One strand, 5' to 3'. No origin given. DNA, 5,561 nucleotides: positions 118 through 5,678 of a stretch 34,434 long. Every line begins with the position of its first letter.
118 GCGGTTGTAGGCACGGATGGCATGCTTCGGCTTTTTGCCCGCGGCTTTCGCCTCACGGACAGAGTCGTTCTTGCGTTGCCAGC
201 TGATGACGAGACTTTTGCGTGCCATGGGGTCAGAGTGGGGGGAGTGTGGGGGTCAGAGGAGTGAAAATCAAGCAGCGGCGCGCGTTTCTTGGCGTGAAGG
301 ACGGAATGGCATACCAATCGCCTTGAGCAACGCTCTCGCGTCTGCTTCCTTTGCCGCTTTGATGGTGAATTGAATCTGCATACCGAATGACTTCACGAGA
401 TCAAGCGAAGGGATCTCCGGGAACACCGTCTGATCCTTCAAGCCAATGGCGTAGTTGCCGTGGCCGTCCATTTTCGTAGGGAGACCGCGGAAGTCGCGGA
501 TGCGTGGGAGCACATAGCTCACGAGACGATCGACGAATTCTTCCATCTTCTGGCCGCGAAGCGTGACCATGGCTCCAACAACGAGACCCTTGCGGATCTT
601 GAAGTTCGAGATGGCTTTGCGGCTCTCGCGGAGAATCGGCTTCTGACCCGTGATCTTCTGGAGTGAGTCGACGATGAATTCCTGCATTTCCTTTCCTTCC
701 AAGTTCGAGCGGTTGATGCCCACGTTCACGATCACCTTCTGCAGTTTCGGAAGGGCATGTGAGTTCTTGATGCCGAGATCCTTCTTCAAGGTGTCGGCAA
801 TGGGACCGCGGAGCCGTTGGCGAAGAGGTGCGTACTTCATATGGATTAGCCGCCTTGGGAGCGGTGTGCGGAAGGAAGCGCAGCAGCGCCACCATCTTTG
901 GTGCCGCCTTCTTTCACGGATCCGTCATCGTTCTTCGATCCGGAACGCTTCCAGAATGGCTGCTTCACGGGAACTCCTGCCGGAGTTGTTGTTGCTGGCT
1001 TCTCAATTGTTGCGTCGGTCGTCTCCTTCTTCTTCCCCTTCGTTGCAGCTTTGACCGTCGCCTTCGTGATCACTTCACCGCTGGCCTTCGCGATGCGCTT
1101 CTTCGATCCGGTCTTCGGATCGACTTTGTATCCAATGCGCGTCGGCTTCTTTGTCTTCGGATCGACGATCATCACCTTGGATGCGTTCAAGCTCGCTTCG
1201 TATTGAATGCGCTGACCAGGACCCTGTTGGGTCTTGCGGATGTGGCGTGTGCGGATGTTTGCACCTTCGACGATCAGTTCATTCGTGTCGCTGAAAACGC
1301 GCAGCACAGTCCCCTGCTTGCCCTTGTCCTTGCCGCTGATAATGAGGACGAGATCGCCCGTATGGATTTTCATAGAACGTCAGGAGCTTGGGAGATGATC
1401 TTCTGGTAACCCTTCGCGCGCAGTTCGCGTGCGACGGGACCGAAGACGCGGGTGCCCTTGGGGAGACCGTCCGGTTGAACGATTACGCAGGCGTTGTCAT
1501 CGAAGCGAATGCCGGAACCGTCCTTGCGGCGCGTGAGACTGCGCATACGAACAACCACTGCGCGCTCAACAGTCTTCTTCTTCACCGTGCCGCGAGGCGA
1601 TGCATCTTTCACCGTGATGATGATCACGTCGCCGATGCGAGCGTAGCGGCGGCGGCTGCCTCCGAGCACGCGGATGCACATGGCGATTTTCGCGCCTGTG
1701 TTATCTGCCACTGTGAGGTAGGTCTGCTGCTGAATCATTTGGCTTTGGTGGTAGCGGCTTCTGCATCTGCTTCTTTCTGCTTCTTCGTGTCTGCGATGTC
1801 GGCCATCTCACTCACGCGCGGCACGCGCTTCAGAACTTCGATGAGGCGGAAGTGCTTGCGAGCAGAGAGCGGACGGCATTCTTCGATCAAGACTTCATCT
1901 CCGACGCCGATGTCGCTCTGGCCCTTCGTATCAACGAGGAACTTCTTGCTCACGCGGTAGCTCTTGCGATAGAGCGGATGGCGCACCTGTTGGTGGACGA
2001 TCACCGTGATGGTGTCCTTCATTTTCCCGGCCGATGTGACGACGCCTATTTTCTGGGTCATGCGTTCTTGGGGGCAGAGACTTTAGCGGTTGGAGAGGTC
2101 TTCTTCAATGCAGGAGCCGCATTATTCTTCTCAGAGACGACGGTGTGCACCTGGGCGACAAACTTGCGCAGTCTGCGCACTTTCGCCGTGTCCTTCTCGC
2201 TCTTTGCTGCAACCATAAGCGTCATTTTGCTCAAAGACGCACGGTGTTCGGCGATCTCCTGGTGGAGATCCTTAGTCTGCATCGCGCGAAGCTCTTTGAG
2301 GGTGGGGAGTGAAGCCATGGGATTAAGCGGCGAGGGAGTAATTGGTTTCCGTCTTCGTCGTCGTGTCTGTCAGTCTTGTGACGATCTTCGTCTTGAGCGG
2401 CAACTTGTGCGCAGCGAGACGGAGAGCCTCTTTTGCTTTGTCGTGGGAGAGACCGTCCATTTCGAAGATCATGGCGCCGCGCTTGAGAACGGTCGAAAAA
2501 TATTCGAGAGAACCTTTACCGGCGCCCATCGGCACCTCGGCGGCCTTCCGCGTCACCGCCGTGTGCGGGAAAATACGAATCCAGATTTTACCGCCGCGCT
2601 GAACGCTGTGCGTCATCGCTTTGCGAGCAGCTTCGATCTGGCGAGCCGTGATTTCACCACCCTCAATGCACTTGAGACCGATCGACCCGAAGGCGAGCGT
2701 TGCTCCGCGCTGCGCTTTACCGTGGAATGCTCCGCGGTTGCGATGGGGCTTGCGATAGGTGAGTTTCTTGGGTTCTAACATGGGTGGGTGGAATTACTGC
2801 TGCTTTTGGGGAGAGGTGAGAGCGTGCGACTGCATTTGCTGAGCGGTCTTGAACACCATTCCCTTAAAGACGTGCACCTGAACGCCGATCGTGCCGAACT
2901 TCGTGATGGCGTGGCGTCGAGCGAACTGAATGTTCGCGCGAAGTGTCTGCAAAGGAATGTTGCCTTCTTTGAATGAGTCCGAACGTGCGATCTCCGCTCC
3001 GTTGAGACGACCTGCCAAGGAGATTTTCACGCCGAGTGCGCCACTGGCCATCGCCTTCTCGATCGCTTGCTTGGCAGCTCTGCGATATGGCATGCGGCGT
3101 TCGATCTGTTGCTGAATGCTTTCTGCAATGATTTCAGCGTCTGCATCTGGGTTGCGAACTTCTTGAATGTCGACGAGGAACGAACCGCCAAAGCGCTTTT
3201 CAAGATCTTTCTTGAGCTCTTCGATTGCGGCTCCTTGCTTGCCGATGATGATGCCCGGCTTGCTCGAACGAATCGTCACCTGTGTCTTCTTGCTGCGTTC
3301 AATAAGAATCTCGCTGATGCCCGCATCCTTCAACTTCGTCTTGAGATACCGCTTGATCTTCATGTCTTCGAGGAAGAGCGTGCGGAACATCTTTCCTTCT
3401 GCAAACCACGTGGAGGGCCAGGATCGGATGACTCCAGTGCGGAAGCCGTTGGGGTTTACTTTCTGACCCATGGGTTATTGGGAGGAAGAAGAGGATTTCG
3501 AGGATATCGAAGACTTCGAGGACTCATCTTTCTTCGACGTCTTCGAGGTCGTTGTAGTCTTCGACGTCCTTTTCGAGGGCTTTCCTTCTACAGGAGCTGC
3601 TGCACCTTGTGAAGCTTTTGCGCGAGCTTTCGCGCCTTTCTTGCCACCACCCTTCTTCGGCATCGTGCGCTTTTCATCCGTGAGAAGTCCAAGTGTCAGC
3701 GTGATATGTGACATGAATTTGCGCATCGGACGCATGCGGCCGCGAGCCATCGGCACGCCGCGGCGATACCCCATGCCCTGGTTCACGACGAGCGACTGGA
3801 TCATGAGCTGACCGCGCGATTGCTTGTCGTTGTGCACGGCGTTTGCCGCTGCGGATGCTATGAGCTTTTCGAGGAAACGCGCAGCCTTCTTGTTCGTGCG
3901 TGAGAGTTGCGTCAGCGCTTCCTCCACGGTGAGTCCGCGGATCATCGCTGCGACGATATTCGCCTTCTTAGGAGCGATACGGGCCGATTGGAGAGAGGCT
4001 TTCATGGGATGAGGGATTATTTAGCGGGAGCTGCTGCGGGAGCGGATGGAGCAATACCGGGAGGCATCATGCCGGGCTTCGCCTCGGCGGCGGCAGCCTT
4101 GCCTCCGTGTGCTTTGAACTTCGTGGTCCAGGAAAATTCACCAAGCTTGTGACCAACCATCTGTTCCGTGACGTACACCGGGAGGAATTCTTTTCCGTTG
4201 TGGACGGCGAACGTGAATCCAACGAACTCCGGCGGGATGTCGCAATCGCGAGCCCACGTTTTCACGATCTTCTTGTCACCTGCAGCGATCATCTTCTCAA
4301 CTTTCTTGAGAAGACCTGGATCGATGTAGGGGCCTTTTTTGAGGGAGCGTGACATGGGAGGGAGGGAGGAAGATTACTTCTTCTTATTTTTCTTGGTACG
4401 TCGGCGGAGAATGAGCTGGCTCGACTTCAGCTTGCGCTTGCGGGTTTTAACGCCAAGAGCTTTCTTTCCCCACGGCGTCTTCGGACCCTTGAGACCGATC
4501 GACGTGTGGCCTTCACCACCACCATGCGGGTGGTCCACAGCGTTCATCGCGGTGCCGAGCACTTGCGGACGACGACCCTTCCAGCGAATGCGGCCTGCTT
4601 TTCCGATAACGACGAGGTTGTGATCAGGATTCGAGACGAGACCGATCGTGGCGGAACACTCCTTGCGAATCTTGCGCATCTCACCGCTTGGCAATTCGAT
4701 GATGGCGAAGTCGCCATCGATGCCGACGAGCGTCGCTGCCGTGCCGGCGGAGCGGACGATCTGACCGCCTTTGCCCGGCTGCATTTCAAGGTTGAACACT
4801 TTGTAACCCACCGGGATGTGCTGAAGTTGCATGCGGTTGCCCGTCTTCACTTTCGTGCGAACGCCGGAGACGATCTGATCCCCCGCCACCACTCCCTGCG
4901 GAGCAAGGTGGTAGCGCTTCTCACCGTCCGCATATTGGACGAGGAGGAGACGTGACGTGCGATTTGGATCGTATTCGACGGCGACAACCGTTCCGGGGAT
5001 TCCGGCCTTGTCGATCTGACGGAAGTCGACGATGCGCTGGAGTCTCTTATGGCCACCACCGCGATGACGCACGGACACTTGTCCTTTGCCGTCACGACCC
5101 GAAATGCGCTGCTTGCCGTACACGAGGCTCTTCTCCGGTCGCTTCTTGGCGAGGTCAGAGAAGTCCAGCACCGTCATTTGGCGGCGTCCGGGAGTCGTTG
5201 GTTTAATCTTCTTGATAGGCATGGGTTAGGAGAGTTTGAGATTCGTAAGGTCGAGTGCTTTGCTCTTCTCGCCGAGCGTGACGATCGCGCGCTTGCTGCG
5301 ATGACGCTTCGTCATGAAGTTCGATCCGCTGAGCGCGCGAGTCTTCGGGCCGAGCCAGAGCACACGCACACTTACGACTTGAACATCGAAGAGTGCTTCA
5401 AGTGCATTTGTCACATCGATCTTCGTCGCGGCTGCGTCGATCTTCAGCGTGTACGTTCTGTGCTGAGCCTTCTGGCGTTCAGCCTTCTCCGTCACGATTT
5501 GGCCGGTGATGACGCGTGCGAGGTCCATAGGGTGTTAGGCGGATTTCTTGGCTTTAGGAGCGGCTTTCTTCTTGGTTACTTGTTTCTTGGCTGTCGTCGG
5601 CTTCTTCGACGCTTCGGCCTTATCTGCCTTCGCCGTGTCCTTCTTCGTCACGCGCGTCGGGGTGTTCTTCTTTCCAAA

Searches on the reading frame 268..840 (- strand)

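Call 6: search_protein_families(library=pfam, proteins=[window:268-840:-], max_evalue=0.001)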
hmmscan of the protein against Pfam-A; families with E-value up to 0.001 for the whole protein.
window:268-840:- (190 aa): 2 families
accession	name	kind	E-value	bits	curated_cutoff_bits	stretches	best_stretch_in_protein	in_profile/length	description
PF00673.26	Ribosomal_L5_C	-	4.3e-30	104.1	27.8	1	88-179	2-94/94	ribosomal L5P family C-terminus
PF00281.24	Ribosomal_L5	-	3.9e-14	53.1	34.9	1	26-83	1-57/57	Ribosomal protein L5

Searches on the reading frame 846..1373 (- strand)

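Call 6: search_protein_families(library=pfam, proteins=[window:846-1373:-], max_evalue=0.001)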
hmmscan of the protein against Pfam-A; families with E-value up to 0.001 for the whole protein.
window:846-1373:- (175 aa): 3 families
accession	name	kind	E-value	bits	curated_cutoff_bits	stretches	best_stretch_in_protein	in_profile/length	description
PF17136.10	ribosomal_L24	-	1.5e-19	70.5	27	1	39-102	2-65/65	Ribosomal proteins 50S L24/mitochondrial 39S L24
PF00467.35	KOW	-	1.5e-08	34.5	22.3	1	6-36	2-32/32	KOW motif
PF22682.2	Ribosomal_uL24m-like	-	0.00019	21.5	29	1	4-56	2-54/223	Large ribosomal subunit protein uL24m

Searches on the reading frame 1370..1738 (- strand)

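Call 6: search_protein_families(library=pfam, proteins=[window:1370-1738:-], max_evalue=0.001)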
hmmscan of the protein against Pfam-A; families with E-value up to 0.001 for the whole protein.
window:1370-1738:- (122 aa): 1 family
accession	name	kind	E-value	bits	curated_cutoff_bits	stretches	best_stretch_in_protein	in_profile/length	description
PF00238.24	Ribosomal_L14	-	2e-51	173.5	23.6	1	1-122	1-122/122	Ribosomal protein L14p/L23e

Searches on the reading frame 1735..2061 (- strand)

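Call 6: search_protein_families(library=pfam, proteins=[window:1735-2061:-], max_evalue=0.001)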
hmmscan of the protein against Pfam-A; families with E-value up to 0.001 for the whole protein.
window:1735-2061:- (108 aa): 1 family
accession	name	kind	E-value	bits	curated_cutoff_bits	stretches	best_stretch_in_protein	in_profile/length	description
PF00366.26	Ribosomal_S17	-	3.3e-21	75.6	25.9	1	6-75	1-68/68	Ribosomal protein S17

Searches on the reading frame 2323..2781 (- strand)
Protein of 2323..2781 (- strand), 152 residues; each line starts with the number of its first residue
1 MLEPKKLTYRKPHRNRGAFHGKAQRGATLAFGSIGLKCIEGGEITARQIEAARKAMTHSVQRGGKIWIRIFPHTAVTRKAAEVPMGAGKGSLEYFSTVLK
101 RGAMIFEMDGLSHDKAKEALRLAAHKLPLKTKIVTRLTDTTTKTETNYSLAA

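Call 6: search_protein_families(library=pfam, proteins=[window:2323-2781:-], max_evalue=0.001)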
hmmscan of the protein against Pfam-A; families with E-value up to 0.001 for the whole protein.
window:2323-2781:- (152 aa): 1 family
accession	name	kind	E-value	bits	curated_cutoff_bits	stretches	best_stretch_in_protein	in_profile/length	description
PF00252.24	Ribosomal_L16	-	8.7e-43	145.9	27.9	1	4-134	1-132/132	Ribosomal protein L16p/L10e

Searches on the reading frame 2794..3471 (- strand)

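Call 6: search_protein_families(library=pfam, proteins=[window:2794-3471:-], max_evalue=0.001)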
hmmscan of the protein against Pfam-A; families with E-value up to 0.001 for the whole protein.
window:2794-3471:- (225 aa): 2 families
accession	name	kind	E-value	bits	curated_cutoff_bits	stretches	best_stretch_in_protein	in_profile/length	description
PF00189.25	Ribosomal_S3_C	-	6.5e-31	107.2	34.1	1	119-201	1-83/83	Ribosomal protein S3, C-terminal domain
PF07650.23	KH_2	-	3.6e-17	62.4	22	1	38-109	1-77/78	KH domain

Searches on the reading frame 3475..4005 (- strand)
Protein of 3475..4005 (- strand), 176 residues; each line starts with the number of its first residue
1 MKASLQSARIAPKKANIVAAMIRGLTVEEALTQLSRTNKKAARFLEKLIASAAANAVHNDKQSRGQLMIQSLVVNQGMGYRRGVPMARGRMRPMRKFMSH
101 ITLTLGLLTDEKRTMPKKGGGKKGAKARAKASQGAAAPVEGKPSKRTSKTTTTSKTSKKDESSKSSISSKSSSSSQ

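Call 6: search_protein_families(library=pfam, proteins=[window:3475-4005:-], max_evalue=0.001)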
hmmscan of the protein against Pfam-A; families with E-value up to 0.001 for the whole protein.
window:3475-4005:- (176 aa): 1 family
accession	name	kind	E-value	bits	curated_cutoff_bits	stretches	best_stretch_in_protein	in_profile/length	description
PF00237.24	Ribosomal_L22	-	1.7e-28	99.2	28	1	3-105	1-103/104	Ribosomal protein L22p/L17e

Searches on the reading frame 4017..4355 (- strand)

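Call 6: search_protein_families(library=pfam, proteins=[window:4017-4355:-], max_evalue=0.001)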
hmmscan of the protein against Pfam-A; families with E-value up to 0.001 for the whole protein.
window:4017-4355:- (112 aa): 1 family
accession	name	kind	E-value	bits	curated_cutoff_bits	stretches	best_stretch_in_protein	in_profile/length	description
PF00203.26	Ribosomal_S19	-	1.8e-34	117.9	27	1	3-83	1-81/81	Ribosomal protein S19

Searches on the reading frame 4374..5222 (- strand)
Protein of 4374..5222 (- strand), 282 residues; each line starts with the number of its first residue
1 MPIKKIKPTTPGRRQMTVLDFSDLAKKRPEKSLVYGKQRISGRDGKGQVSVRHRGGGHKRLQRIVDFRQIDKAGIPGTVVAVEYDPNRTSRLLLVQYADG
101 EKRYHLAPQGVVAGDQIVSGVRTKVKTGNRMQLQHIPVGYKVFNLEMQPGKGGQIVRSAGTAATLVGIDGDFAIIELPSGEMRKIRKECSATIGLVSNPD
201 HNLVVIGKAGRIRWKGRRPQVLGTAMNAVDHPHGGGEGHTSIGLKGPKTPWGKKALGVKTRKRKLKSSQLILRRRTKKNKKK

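Call 6: search_protein_families(library=pfam, proteins=[window:4374-5222:-], max_evalue=0.001)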
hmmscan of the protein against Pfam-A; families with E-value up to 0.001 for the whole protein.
window:4374-5222:- (282 aa): 2 families
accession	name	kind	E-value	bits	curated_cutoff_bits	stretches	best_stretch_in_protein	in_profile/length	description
PF03947.24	Ribosomal_L2_C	-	2.5e-49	167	33.7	1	126-252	1-126/126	Ribosomal Proteins L2, C-terminal domain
PF00181.30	Ribosomal_L2_N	-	1.3e-27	96.1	23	1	42-119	1-77/77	Ribosomal Proteins L2, RNA binding N-terminal domain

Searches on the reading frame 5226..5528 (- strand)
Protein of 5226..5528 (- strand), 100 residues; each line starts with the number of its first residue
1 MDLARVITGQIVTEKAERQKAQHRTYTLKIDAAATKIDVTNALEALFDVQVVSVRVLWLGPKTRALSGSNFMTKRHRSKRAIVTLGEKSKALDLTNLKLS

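Call 6: search_protein_families(library=pfam, proteins=[window:5226-5528:-], max_evalue=0.001)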
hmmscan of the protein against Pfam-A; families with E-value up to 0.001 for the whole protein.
window:5226-5528:- (100 aa): 1 family
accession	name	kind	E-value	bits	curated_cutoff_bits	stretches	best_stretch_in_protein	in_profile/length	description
PF00276.25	Ribosomal_L23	-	3.5e-18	66.2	30.8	1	6-90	2-83/86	Ribosomal protein L23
